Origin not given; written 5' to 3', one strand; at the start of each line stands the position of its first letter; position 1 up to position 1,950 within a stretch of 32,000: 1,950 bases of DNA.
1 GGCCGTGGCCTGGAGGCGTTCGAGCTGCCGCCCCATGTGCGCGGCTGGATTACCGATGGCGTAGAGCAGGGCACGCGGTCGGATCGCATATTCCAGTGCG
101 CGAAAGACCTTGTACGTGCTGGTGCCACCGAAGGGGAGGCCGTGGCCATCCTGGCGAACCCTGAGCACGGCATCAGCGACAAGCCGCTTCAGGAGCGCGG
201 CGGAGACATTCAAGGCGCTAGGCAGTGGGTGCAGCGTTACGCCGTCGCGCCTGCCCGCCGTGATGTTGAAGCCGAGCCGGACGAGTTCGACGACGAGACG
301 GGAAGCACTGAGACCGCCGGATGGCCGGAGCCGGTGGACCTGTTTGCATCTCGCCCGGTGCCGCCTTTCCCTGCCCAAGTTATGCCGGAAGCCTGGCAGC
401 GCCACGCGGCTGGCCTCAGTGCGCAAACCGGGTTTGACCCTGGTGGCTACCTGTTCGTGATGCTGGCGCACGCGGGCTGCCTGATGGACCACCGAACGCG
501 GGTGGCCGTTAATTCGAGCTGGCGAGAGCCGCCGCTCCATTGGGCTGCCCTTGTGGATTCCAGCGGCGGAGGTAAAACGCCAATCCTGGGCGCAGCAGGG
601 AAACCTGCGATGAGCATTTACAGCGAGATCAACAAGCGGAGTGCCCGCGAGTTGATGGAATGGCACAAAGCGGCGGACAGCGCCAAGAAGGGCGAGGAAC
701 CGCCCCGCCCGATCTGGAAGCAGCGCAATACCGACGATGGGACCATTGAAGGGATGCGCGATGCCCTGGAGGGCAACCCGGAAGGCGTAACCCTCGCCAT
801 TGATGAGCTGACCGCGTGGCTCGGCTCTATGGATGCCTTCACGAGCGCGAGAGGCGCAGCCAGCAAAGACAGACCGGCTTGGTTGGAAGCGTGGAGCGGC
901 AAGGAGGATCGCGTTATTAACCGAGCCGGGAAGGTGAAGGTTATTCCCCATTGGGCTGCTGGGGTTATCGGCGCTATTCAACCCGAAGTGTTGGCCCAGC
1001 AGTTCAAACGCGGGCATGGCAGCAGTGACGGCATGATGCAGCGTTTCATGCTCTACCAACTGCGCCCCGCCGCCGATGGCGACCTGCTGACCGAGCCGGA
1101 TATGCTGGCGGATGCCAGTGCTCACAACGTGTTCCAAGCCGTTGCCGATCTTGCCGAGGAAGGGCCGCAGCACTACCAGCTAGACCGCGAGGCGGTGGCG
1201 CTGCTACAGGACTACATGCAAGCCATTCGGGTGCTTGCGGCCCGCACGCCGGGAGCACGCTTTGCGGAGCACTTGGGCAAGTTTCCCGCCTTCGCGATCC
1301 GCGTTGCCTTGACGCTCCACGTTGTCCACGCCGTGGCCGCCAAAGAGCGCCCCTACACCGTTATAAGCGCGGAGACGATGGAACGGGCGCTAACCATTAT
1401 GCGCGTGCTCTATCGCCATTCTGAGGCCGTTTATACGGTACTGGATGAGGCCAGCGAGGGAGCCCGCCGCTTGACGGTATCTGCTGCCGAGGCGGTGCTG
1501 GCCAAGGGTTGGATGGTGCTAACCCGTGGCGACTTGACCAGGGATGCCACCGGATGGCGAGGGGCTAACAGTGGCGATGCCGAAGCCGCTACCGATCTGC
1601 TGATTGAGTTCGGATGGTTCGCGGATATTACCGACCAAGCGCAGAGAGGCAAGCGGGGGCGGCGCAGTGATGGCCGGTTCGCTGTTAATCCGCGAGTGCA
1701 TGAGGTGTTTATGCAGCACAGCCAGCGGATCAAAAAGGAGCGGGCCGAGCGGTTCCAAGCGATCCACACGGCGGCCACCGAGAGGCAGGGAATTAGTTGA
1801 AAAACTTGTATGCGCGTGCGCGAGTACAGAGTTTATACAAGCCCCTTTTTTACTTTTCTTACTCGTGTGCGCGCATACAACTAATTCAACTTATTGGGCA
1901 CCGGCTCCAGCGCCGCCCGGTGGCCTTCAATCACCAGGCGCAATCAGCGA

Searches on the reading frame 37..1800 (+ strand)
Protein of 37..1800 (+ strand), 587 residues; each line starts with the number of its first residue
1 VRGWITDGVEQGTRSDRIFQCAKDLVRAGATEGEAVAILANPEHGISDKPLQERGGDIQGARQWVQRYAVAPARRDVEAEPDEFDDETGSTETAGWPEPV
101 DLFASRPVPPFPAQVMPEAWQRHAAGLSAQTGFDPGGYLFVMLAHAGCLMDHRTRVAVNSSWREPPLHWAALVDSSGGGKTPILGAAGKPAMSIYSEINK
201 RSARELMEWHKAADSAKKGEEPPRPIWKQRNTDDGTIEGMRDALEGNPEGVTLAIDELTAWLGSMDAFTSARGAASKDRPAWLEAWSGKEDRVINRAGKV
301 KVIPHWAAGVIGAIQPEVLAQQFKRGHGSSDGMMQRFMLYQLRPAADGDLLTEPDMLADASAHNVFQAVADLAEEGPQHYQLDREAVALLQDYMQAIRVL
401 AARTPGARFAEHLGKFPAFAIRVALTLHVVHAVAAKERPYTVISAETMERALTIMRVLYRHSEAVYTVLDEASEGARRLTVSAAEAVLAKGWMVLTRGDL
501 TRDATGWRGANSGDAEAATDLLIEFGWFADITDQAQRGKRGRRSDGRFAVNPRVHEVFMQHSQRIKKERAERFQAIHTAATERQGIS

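Call 9: search_protein_families(library=pfam, proteins=[window:37-1800:+], max_evalue=0.001)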
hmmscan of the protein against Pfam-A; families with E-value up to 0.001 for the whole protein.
window:37-1800:+ (587 aa): 1 family
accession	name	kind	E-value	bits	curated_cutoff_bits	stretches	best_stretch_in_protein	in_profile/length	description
PF13148.11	DUF3987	-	9e-43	147.3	27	1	140-467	9-363/364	Protein of unknown function (DUF3987)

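Call 68: search_protein_families(library=phrogs, proteins=[window:37-1800:+], max_evalue=0.001)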
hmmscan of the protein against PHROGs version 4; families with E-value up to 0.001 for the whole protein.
window:37-1800:+ (587 aa): 1 family
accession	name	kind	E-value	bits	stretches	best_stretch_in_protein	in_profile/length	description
phrog_2373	-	DNA, RNA and nucleotide metabolism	1.5e-21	77.6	1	87-461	32-427/515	DNA helicase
